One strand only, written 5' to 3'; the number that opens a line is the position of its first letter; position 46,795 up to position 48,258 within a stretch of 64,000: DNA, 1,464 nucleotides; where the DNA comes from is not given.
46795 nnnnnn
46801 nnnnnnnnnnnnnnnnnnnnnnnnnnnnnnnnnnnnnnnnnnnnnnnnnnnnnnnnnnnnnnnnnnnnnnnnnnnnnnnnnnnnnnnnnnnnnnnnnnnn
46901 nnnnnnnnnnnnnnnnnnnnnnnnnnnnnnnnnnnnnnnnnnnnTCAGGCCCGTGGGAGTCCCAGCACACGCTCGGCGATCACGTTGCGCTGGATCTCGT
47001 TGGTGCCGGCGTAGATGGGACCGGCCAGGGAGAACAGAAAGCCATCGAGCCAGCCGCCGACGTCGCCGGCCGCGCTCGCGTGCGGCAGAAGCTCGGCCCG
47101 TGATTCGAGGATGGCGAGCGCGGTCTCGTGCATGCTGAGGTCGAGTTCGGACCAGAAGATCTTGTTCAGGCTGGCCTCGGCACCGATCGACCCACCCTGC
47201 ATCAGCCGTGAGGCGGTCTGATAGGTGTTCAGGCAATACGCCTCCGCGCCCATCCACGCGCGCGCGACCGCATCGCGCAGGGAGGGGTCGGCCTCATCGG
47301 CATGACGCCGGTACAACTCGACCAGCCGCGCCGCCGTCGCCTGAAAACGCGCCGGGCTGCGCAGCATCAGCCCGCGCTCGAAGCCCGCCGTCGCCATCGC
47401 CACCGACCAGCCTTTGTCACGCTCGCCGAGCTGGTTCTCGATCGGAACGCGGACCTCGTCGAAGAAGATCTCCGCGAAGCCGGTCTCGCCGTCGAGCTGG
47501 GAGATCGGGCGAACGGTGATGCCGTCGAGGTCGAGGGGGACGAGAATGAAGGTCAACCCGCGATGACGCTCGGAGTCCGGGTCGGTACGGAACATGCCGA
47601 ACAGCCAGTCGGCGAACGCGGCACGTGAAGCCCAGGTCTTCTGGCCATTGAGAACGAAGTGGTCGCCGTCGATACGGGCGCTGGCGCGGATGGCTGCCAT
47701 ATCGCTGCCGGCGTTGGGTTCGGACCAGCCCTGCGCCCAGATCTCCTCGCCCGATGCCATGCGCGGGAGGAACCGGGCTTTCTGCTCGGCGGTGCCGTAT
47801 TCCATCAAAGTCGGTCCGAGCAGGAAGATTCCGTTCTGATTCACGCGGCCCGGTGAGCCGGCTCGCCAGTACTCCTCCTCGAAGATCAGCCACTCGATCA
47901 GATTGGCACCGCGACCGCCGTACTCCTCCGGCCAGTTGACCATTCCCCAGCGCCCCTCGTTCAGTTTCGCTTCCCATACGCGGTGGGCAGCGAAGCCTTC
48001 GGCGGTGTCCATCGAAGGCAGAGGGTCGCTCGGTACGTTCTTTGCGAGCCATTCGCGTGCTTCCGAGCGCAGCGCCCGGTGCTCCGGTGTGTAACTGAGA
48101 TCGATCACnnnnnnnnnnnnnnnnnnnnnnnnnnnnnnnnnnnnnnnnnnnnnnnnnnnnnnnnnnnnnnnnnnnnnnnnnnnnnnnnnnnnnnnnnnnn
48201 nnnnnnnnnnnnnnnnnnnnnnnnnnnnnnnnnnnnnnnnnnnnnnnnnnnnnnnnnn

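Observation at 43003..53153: Ten-gene operon resembling steroid C/D-ring (HIP) / alicyclic acyl-CoA catabolism (ipdAB-ipdC-echA-fadE pair-DUF35-ltp2-thiolase)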

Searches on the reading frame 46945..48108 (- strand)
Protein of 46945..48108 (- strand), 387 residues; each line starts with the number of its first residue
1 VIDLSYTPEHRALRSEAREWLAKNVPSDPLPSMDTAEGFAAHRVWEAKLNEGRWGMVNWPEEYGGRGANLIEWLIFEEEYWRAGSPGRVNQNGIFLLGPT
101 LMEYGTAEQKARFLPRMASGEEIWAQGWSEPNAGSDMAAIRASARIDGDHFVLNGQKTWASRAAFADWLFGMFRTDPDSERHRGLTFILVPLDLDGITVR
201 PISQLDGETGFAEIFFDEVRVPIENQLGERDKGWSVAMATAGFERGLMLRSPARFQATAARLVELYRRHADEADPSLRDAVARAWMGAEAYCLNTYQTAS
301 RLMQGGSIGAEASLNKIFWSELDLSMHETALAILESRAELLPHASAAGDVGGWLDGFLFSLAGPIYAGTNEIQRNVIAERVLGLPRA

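Call 4: search_protein_families(library=pfam, proteins=[window:46945-48108:-], max_evalue=0.001)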
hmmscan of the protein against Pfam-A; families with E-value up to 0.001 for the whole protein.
window:46945-48108:- (387 aa): 3 families
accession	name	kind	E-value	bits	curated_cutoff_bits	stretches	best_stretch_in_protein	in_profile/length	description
PF02771.21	Acyl-CoA_dh_N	-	3.3e-20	73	22.9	1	7-121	1-113/113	Acyl-CoA dehydrogenase, N-terminal domain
PF02770.24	Acyl-CoA_dh_M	-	4.6e-20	72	33.3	1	125-219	1-97/97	Acyl-CoA dehydrogenase, middle domain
PF00441.29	Acyl-CoA_dh_1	-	5.4e-13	49.8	22.4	1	231-382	1-150/150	Acyl-CoA dehydrogenase, C-terminal domain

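Call 5: search_protein_families(library=ncbifam, proteins=[window:46945-48108:-], max_evalue=0.001)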
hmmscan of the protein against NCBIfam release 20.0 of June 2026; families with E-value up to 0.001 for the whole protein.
window:46945-48108:- (387 aa): 19 families
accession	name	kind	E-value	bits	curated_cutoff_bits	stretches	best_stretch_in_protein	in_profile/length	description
TIGR03204.1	pimC_large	equivalog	4.6e-65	220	623.85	1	3-283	1-281/395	pimeloyl-CoA dehydrogenase large subunit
NF042972.1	AcrlCoAredClosAcrC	equivalog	3.1e-33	115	640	1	3-240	2-237/378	acryloyl-CoA reductase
NF045552.1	GlutCoADH_Des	equivalog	9.3e-33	113.9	470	1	4-238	3-237/387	glutaryl-CoA dehydrogenase Acd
NF045652.1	ProlPCPDhRedW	equivalog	6.1e-30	104.3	650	1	42-384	34-375/376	L-prolyl-[peptidyl-carrier protein] dehydrogenase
NF058590.1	AcCoDHFadEBacil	equivalog_domain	3.7e-27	95.1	600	1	5-238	20-250/586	acyl-CoA dehydrogenase FadE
NF008997.0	PRK12341.1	equivalog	1.2e-26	93.6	537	1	3-247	2-244/382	acyl-CoA dehydrogenase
NF053553.1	prodigi_MBC_PigA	equivalog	4.9e-26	91.8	500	1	101-383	100-380/381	prodigiosin MBC biosynthesis dehydrogenase PigA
NF043006.1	CyhCrbnylCoADH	equivalog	5.9e-26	91.3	650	1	57-265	52-261/380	cyclohexane-1-carbonyl-CoA dehydrogenase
TIGR03207.1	cyc_hxne_CoA_dh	equivalog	7.4e-26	90.7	575.35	1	58-248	50-241/372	cyclohexanecarboxyl-CoA dehydrogenase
NF042439.1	SulpropCoADesulf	equivalog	1.9e-18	66.4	600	1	21-227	7-214/379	3-sulfinopropanoyl-CoA desulfinase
NF002885.1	PRK03354.1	equivalog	4.6e-16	58.8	540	1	45-245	42-239/378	crotonobetainyl-CoA dehydrogenase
NF007000.1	PRK09463.1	subfamily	8.4e-15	54.1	600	1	98-255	131-307/726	acyl-CoA dehydrogenase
TIGR03203.1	pimD_small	equivalog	1.2e-12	47.6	652.7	1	36-234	34-229/378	pimeloyl-CoA dehydrogenase small subunit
NF052270.1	Staph_DH_FadE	equivalog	1.8e-11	43.4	600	1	100-203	116-216/400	acyl-CoA dehydrogenase FadE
NF009586.0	PRK13026.1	subfamily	2.4e-11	42.7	608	1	97-251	165-338/777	acyl-CoA dehydrogenase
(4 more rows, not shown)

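Call 65: search_solved_structures(query=window:46945-48108:-, max_evalue=1e-25)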
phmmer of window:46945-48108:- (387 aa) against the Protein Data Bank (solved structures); distinct sequences matched with E-value up to 1e-25: 21.
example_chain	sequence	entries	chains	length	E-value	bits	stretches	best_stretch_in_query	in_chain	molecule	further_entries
4x28_A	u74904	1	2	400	2.4e-54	188.1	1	4-387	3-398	Acyl-CoA dehydrogenase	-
6wy9_A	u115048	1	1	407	1.1e-49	172.8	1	12-387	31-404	Acyl-CoA dehydrogenase domain protein Tcur3483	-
6wy8_B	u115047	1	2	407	1.7e-49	172.1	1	12-387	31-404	Acyl-CoA dehydrogenase domain protein Tcur3483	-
8hk0_A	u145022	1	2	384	7.6e-32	114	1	52-249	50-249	Acyl-CoA dehydrogenase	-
2pg0_A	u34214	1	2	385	2e-31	112.6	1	9-246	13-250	Acyl-CoA dehydrogenase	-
1ukw_A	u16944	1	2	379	3.6e-31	111.7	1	2-382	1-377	acyl-CoA dehydrogenase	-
4iv6_A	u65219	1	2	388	2.3e-30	109.1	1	51-382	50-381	Acyl-CoA dehydrogenase FadE3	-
3pfd_A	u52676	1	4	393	7.1e-30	107.5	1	8-333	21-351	Acyl-CoA dehydrogenase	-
5ol2_C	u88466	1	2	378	7.2e-30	107.5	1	31-379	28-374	Acyl-CoA dehydrogenase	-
8i4p_A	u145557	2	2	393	5.1e-28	101.4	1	7-244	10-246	Acyl-CoA dehydrogenase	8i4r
7w0j_A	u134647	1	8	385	5.4e-28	101.3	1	7-244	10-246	Acyl-CoA dehydrogenase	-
3mpi_A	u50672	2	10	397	9.4e-28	100.5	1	5-240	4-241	Glutaryl-CoA dehydrogenase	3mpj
4u83_A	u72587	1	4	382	2.4e-27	99.2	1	52-257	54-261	Acyl-CoA dehydrogenase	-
4o5m_A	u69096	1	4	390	5.7e-27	97.9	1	11-274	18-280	Isovaleryl-CoA dehydrogenase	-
1ivh_A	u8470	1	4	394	1.4e-26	96.6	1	8-254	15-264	ISOVALERYL-COA DEHYDROGENASE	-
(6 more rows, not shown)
